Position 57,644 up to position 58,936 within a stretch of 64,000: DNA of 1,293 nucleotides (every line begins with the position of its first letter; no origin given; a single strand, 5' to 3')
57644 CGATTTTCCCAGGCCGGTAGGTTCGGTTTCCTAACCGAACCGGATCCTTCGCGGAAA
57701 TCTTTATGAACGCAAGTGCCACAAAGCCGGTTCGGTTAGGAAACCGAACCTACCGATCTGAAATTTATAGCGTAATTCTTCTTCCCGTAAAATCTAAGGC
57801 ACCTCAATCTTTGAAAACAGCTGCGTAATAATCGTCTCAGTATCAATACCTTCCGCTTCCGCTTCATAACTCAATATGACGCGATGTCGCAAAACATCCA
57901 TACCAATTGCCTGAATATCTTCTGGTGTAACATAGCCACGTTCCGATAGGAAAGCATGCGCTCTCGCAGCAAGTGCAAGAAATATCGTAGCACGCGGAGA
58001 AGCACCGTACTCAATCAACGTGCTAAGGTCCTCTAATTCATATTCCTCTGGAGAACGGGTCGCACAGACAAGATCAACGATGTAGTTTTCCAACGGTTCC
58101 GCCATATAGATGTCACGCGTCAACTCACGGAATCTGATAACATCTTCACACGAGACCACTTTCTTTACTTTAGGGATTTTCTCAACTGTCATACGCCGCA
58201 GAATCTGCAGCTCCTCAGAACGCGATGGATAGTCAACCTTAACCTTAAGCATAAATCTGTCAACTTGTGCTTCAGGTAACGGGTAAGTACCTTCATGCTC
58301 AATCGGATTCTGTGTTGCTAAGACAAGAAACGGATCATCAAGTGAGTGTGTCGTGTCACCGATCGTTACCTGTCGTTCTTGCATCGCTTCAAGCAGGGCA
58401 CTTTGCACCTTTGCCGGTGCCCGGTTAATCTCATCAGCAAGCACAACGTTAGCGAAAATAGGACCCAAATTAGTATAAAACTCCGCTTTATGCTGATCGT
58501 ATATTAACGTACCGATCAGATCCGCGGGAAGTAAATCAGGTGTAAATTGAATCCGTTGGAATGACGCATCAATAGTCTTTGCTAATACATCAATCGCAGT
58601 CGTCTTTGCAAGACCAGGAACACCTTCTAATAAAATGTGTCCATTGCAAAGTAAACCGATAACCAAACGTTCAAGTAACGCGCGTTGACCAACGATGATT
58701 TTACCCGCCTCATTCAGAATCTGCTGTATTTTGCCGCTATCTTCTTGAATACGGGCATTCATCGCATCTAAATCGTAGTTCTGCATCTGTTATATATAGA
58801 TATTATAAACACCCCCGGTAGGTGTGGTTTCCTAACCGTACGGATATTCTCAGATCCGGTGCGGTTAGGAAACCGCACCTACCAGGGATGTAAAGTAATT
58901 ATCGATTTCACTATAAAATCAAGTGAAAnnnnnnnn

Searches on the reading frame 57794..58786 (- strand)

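Call 9: search_protein_families(library=pfam, proteins=[window:57794-58786:-], max_evalue=0.01)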
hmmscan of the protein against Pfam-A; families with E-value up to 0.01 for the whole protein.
window:57794-58786:- (330 aa): 8 families
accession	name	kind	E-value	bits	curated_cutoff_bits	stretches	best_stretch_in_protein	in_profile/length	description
PF07726.17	AAA_3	-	3.4e-65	218.3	27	1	50-180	1-131/131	ATPase family associated with various cellular activities (AAA)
PF17863.7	AAA_lid_2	-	1e-22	80.1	22.7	1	256-322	7-73/74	AAA lid domain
PF20030.5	bpMoxR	-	1.9e-14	53.6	27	1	19-196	2-178/205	MoxR domain in the MoxR-vWA-beta-propeller ternary systems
PF07728.20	AAA_5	-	8.9e-14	52.1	22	1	50-178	1-139/139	AAA domain (dynein-related subfamily)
PF05496.18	RuvB_N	-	5.6e-06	26.6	27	1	49-142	34-115/159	Holliday junction DNA helicase RuvB P-loop domain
PF00493.29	MCM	-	9.2e-06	25.4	23.3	1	48-163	57-175/224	MCM P-loop domain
PF00004.35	AAA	-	0.00033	21.6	21.2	1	51-161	1-110/131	ATPase family associated with various cellular activities (AAA)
PF00158.32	Sigma54_activat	-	0.0017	18.5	20.2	1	115-164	97-147/168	Sigma-54 interaction domain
